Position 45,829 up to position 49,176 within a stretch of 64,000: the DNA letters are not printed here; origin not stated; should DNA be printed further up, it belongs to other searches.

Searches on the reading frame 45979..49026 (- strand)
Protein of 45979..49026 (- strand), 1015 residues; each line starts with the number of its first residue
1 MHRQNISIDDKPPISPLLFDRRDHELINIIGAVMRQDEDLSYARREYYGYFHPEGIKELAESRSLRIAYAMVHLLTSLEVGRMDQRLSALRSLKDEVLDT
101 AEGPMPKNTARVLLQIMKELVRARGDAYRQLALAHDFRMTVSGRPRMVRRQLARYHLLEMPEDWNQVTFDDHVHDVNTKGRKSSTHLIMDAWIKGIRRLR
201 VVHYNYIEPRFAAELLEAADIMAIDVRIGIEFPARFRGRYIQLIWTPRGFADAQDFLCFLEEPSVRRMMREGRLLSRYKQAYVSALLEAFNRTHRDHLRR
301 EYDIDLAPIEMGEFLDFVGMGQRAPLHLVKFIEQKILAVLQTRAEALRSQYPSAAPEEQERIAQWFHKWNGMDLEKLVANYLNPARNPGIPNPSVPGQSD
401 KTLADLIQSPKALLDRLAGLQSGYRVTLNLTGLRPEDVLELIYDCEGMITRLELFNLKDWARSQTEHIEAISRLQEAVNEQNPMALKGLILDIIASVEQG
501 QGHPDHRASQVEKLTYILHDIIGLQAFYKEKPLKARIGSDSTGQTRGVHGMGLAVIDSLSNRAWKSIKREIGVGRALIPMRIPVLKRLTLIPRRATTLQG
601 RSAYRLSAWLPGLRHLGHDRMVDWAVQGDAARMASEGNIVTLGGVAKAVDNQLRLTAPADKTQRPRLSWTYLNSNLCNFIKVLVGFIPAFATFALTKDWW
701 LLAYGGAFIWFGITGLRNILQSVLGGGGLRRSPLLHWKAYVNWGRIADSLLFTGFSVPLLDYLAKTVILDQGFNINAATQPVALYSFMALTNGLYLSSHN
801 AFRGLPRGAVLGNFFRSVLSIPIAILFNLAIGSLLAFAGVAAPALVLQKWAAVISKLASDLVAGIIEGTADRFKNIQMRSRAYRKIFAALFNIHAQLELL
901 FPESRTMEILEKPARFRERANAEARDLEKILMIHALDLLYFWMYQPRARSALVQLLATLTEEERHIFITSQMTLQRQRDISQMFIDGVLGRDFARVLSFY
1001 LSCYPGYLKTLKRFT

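Call 6: search_protein_families(library=pfam, proteins=[window:45979-49026:-], max_evalue=1)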
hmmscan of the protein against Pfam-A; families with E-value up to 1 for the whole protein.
window:45979-49026:- (1015 aa): 0 families

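Call 7: search_protein_families(library=ncbifam, proteins=[window:45979-49026:-], max_evalue=1)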
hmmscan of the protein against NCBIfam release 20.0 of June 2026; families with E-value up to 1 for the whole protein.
window:45979-49026:- (1015 aa): 0 families

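Call 8: find_homologous_proteins(query=window:45979-49026:-)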
Query window:45979-49026:- (1015 aa): 2381 proteins with E <= 0.001 among 8000 candidates; the best 120 are listed.
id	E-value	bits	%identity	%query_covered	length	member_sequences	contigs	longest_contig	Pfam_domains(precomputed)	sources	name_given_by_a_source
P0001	0.0e+0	2164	94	100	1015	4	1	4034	-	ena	-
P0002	0.0e+0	1786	78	99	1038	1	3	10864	-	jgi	jgi:hypothetical protein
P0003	0.0e+0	1783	78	99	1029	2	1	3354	-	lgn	-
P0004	0.0e+0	1772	77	100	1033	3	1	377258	-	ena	-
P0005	0.0e+0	1771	77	100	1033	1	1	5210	-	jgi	-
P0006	0.0e+0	1767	77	100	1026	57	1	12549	-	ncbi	-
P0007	0.0e+0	1764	76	100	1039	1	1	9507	-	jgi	-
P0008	0.0e+0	1762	77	99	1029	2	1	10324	-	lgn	-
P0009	0.0e+0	1760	77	99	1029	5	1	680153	-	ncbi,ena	-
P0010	0.0e+0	1758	77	99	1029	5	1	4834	-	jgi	-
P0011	0.0e+0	1757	77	99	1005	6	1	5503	-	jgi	-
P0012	0.0e+0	1753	77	99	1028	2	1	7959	-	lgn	-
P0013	0.0e+0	1713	74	100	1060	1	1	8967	-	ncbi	-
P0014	0.0e+0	1693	75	99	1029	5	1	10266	-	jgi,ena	-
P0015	0.0e+0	1682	75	97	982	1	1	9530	-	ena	-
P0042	0.0e+0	1419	64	99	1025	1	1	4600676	-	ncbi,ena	-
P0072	0.0e+0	1394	63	98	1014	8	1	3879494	-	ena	-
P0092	0.0e+0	1377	62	98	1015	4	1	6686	-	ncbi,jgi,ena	-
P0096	0.0e+0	1375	62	99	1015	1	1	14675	-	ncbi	ncbi:MAG: hypothetical protein R6X10_03310 [Desulfobacterales bacterium]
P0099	0.0e+0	1373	62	98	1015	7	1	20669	-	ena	-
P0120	0.0e+0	1337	61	99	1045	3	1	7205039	-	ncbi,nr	ncbi:MAG: hypothetical protein JSW26_23980 [Desulfobacterales bacterium]|nr:MAG: hypothetical protei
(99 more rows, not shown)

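Call 9: search_solved_structures(query=window:45979-49026:-, max_evalue=10)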
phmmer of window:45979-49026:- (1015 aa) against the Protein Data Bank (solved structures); distinct sequences matched with E-value up to 10: 191 (the best 60 are shown).
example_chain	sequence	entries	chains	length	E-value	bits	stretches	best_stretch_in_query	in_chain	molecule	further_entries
9kvd_F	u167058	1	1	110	0.028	15.6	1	395-454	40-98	The light chain of 4H5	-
8ykt_L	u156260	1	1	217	0.037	15.2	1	393-446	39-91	Fab Light chain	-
7y6k_E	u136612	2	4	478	0.043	15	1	394-440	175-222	Bispecific anitybody (scFv and light chain of the antibody)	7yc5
8dpm_J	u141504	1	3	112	0.062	14.5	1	395-452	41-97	Antibody 9.20.1A2 Fab light chain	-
6zpi_C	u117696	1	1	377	0.078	14.1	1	443-526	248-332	Kinesin-like protein KIF15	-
6zph_B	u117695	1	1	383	0.081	14.1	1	443-526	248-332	Kinesin-like protein KIF15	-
9kve_B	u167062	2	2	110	0.087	14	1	396-452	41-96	The light chain of 4C1 | 4C1 light chain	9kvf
6wno_C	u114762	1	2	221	0.1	13.8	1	396-445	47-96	243244 Fab light chain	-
9e7w_L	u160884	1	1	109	0.11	13.6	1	394-452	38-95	Light chain antibody fragment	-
9e8d_L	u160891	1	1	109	0.11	13.6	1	394-450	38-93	Light-chain of scFv clone 1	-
9pzc_C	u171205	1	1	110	0.14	13.3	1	395-439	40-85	Immunoglobulin lambda variable 1-51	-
9osr_N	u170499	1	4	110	0.15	13.2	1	396-445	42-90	Variable domain of the light chain of Fab HB420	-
5dur_L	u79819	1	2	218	0.17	13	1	395-447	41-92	Light Chain of Antibody 100F4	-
9b8b_G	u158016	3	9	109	0.17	13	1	396-447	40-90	RM20A3 fragment antigen binding light chain | RM20A3 light chain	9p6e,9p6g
7mdu_F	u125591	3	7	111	0.18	12.9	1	396-447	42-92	RM20A3 mAb Light Chain | RM20A3 light chain variable region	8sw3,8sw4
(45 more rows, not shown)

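Call 11: find_encoding_contigs(protein=P0042, flank=8000, max_places=2)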
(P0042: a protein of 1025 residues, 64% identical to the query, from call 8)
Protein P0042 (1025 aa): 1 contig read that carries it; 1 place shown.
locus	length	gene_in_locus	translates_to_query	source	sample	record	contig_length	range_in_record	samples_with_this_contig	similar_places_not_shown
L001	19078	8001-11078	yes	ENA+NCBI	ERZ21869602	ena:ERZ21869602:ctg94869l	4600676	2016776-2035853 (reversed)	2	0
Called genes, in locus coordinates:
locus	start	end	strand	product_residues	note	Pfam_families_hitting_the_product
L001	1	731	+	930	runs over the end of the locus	PF13185:GAF_2, PF00512:HisKA, PF02518:HATPase_c, PF00072:Response_reg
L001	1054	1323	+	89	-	-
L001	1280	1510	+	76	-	PF12729:4HB_MCP_1 (weak)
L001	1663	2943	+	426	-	PF14294:DUF4372, PF01609:DDE_Tnp_1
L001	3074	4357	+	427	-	-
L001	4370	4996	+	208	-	PF00072:Response_reg, PF06490:FleQ (weak)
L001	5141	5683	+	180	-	PF01584:CheW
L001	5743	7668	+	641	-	PF02743:dCache_1, PF17201:Cache_3-Cache_2, PF00015:MCPsignal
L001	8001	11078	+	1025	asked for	-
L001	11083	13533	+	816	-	PF00403:HMA, PF00122:E1-E2_ATPase, PF00702:Hydrolase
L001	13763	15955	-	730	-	PF00072:Response_reg, PF06490:FleQ (faint), PF01590:GAF, PF13185:GAF_2, PF00512:HisKA, PF02518:HATPase_c, PF00072:Response_reg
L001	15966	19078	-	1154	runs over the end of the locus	PF00989:PAS, PF08448:PAS_4, PF08447:PAS_3, PF13426:PAS_9, PF08447:PAS_3, PF08448:PAS_4, PF00512:HisKA, PF02518:HATPase_c, +1 more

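Call 12: find_encoding_contigs(protein=P0120, flank=8000, max_places=2)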
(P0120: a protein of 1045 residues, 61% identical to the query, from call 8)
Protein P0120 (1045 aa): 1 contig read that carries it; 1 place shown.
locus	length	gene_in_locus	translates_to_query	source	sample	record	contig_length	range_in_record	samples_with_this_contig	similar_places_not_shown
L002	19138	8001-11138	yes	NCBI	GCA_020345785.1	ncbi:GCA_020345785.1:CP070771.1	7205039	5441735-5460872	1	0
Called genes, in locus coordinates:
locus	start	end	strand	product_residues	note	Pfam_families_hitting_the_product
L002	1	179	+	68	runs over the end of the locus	-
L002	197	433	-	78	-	PF00174:Oxidored_molyb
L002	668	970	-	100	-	-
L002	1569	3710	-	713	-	PF12228:DUF3604 (weak)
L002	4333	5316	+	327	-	PF13379:NMT1_2, PF12974:Phosphonate-bd, PF09084:NMT1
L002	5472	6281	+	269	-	PF00528:BPD_transp_1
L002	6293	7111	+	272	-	PF00005:ABC_tran, PF13304:AAA_21 (faint)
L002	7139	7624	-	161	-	-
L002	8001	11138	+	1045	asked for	-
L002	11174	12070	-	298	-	PF01261:AP_endonuc_2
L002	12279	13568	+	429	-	PF19425:Csd3_N2 (faint), PF01551:Peptidase_M23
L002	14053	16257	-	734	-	PF00912:Transgly, PF00905:Transpeptidase, PF06832:BiPBP_C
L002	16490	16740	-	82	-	PF17973:bMG10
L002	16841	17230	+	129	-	-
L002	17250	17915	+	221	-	-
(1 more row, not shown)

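Call 13: find_encoding_contigs(protein=P0009, flank=8000, max_places=2)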
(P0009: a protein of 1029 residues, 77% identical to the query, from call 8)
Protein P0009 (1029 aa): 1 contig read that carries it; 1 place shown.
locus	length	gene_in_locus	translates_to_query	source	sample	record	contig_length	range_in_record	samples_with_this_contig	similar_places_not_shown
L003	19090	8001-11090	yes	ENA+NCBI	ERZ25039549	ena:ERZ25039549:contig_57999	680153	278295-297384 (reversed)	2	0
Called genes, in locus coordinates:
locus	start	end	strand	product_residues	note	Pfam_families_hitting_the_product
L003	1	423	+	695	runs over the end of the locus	PF04879:Molybdop_Fe4S4, PF00384:Molybdopterin, PF01568:Molydop_binding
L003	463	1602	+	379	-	PF00111:Fer2, PF13510:Fer2_4, PF22117:Fer4_Nqo3, PF12838:Fer4_7, PF13183:Fer4_8, PF13187:Fer4_9 (weak), PF04879:Molybdop_Fe4S4, PF00384:Molybdopterin, +4 more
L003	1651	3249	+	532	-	PF00384:Molybdopterin, PF01568:Molydop_binding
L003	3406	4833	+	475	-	PF00171:Aldedh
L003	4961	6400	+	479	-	PF00171:Aldedh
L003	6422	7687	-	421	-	PF12576:DUF3754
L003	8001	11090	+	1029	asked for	-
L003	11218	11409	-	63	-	-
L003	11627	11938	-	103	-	PF00313:CSD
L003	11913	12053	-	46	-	-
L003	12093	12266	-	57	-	-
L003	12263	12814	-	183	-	-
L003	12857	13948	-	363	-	PF08238:Sel1 (weak)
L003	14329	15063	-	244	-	PF01841:Transglut_core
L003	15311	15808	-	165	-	PF12867:DinB_2 (weak)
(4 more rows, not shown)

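Call 14: find_encoding_contigs(protein=P0004, flank=8000, max_places=2)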
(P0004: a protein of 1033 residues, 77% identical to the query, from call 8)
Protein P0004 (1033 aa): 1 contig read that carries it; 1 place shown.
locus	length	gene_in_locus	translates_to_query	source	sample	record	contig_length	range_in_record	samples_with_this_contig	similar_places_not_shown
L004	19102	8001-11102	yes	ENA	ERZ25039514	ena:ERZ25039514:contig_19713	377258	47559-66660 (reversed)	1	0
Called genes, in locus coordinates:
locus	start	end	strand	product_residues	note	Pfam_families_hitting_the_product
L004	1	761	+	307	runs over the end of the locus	PF00994:MoCF_biosynth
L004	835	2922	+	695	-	PF04879:Molybdop_Fe4S4, PF00384:Molybdopterin, PF01568:Molydop_binding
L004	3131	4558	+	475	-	PF00171:Aldedh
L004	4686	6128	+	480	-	PF00171:Aldedh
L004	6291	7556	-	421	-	PF12576:DUF3754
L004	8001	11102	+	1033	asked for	-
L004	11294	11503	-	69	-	-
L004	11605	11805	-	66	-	PF00313:CSD, PF08206:OB_RNB (faint)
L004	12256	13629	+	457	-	PF01946:Thi4 (weak), PF01266:DAO, PF01593:Amino_oxidase (faint), PF13454:NAD_binding_9 (faint)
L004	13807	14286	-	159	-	PF13420:Acetyltransf_4, PF00583:Acetyltransf_1, PF13673:Acetyltransf_10, PF13508:Acetyltransf_7, PF14542:Acetyltransf_CG (weak)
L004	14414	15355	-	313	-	PF02558:ApbA, PF03807:F420_oxidored (weak), PF08546:ApbA_C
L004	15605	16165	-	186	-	PF01613:Flavin_Reduct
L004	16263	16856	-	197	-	PF00583:Acetyltransf_1, PF13673:Acetyltransf_10, PF13508:Acetyltransf_7, PF08445:FR47 (weak), PF14542:Acetyltransf_CG (weak)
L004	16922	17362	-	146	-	PF00903:Glyoxalase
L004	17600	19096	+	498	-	PF07705:CARDB, PF10342:Kre9_KNH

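Call 15: find_encoding_contigs(protein=P0072, flank=8000, max_places=2)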
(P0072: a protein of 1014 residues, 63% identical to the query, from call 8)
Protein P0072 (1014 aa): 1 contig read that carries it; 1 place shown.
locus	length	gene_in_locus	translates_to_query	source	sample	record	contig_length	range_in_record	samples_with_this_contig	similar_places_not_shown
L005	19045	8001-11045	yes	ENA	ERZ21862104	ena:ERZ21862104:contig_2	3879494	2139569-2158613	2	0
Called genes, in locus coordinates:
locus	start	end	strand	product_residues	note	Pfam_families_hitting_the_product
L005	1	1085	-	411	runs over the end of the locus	PF00109:ketoacyl-synt, PF02801:Ketoacyl-synt_C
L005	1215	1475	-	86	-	PF00550:PP-binding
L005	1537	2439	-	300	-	PF03279:Lip_A_acyltrans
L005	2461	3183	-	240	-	PF00535:Glycos_transf_2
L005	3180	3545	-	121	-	-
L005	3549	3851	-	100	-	PF13146:TRL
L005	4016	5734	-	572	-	PF02734:Dak2, PF21645:FakA-like_M, PF02645:DegV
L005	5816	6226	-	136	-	PF13279:4HBT_2, PF03061:4HBT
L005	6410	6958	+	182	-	-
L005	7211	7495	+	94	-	PF04101:Glyco_tran_28_C, PF06722:EryCIII-like_C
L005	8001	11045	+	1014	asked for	-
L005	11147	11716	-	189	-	PF02525:Flavodoxin_2, PF03358:FMN_red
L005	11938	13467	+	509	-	PF08269:dCache_2, PF17200:sCache_2, PF17201:Cache_3-Cache_2 (weak), PF00512:HisKA (weak), PF02518:HATPase_c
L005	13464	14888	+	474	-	PF00072:Response_reg, PF00158:Sigma54_activat, PF14532:Sigma54_activ_2, PF25601:AAA_lid_14, PF02954:HTH_8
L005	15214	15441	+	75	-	-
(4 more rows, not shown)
